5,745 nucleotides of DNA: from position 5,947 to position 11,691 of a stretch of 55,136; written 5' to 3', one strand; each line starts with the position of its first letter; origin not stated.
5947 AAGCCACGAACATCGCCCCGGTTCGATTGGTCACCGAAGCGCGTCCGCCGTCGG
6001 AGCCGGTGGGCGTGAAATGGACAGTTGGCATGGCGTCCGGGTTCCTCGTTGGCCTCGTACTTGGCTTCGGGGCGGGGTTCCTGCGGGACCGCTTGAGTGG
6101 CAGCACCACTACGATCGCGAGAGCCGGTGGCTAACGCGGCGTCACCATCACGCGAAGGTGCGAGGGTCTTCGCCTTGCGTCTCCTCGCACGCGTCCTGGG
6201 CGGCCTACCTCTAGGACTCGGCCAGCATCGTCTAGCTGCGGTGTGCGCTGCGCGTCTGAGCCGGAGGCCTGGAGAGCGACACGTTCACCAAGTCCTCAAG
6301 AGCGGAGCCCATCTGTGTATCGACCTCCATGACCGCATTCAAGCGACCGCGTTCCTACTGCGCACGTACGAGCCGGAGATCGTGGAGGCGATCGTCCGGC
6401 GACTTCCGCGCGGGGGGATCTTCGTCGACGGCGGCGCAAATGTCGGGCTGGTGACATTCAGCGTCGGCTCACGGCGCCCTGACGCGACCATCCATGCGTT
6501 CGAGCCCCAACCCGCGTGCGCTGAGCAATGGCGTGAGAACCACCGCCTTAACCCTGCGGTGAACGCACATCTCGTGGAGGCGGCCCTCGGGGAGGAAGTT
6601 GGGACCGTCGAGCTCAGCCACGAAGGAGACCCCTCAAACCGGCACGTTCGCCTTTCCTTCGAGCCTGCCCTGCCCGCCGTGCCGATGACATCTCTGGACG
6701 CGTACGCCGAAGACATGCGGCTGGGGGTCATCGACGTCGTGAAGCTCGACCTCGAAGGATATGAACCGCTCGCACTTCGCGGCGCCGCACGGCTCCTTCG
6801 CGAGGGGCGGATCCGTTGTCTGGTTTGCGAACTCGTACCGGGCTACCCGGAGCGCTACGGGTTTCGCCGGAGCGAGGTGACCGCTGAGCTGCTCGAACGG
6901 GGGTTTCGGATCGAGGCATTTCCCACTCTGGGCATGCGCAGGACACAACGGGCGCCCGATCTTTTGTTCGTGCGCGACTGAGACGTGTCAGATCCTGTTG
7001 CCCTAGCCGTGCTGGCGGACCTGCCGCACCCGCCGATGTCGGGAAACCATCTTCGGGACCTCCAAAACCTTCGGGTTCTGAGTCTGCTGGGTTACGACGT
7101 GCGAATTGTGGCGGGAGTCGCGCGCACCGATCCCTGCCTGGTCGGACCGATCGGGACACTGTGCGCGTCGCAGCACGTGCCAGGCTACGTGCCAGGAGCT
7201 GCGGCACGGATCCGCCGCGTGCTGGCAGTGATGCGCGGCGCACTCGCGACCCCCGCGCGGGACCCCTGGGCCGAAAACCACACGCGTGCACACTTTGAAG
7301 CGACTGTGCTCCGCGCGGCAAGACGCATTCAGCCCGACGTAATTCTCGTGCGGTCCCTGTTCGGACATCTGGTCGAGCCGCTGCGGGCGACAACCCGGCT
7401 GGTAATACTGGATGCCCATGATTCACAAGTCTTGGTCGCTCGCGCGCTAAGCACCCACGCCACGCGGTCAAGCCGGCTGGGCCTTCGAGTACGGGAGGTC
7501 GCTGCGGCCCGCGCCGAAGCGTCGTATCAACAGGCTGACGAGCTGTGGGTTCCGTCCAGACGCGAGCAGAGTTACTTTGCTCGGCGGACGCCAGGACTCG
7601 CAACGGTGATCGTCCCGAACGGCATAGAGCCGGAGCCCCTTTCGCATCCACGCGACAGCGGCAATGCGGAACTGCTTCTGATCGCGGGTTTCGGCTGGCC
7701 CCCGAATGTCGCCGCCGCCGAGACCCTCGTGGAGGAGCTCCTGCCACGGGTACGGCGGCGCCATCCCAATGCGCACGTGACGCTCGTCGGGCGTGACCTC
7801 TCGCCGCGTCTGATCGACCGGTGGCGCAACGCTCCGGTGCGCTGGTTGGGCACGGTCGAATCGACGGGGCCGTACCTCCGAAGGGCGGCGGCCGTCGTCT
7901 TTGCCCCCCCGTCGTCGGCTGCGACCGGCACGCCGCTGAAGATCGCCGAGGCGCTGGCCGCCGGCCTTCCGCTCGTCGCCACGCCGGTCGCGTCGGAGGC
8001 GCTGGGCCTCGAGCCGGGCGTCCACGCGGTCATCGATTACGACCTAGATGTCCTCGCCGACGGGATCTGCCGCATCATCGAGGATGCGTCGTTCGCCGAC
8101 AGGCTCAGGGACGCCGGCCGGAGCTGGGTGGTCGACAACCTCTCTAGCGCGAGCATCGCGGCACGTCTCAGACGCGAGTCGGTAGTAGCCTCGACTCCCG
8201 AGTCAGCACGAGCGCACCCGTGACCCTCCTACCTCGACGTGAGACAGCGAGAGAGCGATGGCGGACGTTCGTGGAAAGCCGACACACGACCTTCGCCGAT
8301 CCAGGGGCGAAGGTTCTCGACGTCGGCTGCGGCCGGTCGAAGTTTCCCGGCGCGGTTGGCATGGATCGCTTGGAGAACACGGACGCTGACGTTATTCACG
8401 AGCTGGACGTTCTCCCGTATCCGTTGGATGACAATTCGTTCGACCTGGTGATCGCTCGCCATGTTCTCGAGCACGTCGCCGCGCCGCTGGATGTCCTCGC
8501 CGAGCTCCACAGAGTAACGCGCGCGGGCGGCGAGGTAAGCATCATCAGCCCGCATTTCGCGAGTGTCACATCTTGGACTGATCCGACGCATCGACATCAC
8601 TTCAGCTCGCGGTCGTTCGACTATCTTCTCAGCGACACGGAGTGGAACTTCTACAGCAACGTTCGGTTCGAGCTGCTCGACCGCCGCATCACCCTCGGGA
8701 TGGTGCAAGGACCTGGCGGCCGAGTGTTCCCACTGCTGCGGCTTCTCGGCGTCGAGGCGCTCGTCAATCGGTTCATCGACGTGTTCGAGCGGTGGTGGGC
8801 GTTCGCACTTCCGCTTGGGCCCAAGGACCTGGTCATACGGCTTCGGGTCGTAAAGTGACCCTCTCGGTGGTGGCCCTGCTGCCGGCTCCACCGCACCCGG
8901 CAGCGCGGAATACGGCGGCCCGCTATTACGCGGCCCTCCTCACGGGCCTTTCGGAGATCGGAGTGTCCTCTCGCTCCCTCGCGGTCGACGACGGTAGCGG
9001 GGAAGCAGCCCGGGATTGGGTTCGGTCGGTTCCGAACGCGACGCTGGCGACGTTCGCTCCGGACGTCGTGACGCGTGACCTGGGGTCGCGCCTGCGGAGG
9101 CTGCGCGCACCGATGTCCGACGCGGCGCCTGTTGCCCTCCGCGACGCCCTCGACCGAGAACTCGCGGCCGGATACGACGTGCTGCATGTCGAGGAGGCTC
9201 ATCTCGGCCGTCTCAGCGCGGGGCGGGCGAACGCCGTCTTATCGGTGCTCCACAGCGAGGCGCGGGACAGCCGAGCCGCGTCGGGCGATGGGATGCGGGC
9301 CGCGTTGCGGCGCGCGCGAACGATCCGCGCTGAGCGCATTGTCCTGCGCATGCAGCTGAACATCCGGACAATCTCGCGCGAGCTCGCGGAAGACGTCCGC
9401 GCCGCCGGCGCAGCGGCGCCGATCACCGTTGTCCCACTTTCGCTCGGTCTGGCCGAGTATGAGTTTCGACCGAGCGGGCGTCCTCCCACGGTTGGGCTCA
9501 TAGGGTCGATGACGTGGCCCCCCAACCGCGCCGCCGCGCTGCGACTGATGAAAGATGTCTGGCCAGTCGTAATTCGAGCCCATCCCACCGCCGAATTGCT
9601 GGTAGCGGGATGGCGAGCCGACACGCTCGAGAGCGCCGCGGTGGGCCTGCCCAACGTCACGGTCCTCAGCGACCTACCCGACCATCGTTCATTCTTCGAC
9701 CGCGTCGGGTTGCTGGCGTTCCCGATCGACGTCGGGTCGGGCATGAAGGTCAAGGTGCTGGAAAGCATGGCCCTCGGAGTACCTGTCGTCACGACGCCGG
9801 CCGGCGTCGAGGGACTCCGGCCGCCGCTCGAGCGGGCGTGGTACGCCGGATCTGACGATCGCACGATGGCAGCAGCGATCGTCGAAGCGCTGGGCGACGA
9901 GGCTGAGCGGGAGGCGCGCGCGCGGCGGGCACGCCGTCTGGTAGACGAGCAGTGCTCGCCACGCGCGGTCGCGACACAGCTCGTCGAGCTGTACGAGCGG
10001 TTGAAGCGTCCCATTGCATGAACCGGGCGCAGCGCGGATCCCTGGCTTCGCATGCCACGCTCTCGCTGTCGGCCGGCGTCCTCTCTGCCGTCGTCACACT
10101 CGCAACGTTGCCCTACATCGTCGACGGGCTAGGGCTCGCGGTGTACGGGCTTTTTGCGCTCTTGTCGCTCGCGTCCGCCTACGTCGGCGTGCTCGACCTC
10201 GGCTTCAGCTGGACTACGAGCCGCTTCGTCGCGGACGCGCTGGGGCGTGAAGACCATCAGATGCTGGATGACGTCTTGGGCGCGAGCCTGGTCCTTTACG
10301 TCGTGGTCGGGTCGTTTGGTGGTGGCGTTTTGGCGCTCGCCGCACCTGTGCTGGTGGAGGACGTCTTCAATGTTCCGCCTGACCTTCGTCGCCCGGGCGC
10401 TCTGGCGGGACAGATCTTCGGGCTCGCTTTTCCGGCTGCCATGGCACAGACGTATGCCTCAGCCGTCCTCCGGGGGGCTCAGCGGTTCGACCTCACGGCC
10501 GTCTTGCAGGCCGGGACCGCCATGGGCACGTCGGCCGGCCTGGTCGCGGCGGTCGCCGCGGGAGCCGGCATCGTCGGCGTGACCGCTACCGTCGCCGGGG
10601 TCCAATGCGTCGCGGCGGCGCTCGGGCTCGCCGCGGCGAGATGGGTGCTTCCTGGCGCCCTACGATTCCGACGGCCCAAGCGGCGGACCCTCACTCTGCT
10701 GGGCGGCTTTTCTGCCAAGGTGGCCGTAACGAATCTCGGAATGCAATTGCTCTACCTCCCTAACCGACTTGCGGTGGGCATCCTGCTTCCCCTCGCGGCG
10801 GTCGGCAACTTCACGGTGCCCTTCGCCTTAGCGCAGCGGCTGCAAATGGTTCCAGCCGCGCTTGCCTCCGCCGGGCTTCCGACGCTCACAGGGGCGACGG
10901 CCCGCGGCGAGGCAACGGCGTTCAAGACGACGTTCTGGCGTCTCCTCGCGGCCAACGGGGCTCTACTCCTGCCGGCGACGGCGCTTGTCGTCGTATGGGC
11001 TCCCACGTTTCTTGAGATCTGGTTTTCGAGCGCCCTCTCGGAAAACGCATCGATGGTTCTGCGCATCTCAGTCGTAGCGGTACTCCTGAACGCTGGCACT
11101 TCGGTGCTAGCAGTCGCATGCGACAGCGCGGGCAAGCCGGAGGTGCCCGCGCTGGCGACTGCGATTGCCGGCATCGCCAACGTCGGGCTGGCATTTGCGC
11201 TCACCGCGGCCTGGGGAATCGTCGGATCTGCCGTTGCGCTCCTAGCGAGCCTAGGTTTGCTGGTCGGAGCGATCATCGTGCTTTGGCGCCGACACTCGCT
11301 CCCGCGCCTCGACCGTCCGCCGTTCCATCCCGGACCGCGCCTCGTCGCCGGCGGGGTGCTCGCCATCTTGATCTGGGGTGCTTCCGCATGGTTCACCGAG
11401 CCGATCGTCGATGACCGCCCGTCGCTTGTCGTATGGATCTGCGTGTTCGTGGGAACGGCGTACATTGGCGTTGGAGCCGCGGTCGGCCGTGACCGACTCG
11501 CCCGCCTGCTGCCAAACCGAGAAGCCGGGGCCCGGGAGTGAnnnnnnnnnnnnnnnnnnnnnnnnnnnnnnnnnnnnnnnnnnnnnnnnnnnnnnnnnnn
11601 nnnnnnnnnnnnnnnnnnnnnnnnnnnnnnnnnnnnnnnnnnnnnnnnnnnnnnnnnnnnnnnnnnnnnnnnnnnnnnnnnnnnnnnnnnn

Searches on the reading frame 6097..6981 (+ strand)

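Call 10: search_protein_families(library=pfam, proteins=[window:6097-6981:+], max_evalue=0.001)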
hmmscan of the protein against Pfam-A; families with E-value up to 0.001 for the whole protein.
window:6097-6981:+ (294 aa): 1 family
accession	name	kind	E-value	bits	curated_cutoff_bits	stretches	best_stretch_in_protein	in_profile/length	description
PF05050.19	Methyltransf_21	-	4.7e-12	46.8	22.7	1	111-272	1-173/173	Methyltransferase FkbM domain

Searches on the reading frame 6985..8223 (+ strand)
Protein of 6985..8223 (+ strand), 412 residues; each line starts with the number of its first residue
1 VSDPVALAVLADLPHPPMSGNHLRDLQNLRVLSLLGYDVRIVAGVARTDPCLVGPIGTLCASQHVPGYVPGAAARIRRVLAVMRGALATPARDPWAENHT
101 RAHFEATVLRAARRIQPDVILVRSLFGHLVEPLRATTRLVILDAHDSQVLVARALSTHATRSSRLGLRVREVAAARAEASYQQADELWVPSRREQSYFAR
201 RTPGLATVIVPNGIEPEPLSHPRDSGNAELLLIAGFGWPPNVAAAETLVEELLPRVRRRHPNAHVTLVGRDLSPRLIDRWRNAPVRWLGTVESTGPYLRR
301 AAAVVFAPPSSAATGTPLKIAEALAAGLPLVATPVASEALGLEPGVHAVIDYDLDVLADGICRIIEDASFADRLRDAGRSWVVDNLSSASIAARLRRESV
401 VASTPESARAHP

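Call 10: search_protein_families(library=pfam, proteins=[window:6985-8223:+], max_evalue=0.001)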
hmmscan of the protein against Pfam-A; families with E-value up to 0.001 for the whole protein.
window:6985-8223:+ (412 aa): 3 families
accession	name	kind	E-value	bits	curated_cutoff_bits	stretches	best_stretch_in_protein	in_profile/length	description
PF13692.12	Glyco_trans_1_4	-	7e-18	65.7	27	1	231-367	5-142/142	Glycosyl transferases group 1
PF00534.26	Glycos_transf_1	-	1.2e-07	31.9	26.4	1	251-381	35-172/172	Glycosyl transferases group 1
PF13524.12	Glyco_trans_1_2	-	4.1e-05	24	25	1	251-395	4-142/144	Glycosyl transferase-like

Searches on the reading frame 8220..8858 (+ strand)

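Call 10: search_protein_families(library=pfam, proteins=[window:8220-8858:+], max_evalue=0.001)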
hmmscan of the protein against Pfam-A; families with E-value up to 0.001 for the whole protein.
window:8220-8858:+ (212 aa): 7 families
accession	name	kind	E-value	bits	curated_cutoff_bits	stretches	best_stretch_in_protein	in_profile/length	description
PF08241.18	Methyltransf_11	-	9.3e-12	45.9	21.2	1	54-107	39-94/95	Methyltransferase domain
PF13847.12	Methyltransf_31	-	1.5e-09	38.1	27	1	63-112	62-113/145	Methyltransferase domain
PF13489.12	Methyltransf_23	-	1.9e-09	37.9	27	1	10-142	5-159/164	Methyltransferase domain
PF13649.12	Methyltransf_25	-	5e-07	30.8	27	1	60-104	51-97/97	Methyltransferase domain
PF08242.18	Methyltransf_12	-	6.5e-07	30.4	30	1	46-105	46-97/98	Methyltransferase domain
PF07021.18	MetW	-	6.9e-05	23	21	0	69-102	71-104/193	Methionine biosynthesis protein MetW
PF01209.24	Ubie_methyltran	-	0.00029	20.7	20.1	0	68-109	111-152/233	ubiE/COQ5 methyltransferase family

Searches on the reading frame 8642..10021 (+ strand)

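Call 10: search_protein_families(library=pfam, proteins=[window:8642-10021:+], max_evalue=0.001)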
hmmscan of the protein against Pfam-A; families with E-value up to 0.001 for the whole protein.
window:8642-10021:+ (459 aa): 3 families
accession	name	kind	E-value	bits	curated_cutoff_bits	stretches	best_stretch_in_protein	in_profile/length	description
PF13692.12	Glyco_trans_1_4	-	1e-16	61.9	27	1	282-419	2-142/142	Glycosyl transferases group 1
PF13524.12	Glyco_trans_1_2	-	8.1e-06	26.3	25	1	365-448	60-143/144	Glycosyl transferase-like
PF00534.26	Glycos_transf_1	-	0.00014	21.9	26.4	1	313-431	44-170/172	Glycosyl transferases group 1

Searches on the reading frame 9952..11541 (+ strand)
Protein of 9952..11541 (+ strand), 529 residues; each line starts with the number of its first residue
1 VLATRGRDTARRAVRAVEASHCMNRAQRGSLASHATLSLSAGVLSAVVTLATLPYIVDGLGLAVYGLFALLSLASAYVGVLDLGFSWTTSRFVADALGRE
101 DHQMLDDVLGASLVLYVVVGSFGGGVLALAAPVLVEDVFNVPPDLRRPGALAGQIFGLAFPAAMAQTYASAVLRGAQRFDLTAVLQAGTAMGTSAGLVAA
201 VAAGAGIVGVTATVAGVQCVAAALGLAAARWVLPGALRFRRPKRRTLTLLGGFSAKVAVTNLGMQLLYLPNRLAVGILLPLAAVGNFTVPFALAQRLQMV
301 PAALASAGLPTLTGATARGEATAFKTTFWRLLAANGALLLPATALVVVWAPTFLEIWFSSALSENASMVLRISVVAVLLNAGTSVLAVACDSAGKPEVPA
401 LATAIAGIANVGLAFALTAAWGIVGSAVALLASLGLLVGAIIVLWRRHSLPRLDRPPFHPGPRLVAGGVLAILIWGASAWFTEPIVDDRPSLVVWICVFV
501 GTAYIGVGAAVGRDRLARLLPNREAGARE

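Call 10: search_protein_families(library=pfam, proteins=[window:9952-11541:+], max_evalue=0.001)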
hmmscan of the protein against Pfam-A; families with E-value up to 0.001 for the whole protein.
window:9952-11541:+ (529 aa): 0 families

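Call 61: search_protein_families(library=ncbifam, proteins=[window:9952-11541:+], max_evalue=0.01)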
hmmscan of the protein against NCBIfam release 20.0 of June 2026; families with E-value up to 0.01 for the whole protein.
window:9952-11541:+ (529 aa): 1 family
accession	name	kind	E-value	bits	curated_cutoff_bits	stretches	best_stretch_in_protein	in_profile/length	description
NF041503.1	WZX_like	subfamily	1.3e-08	34.3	300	1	242-425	223-406/429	O-unit flippase-like protein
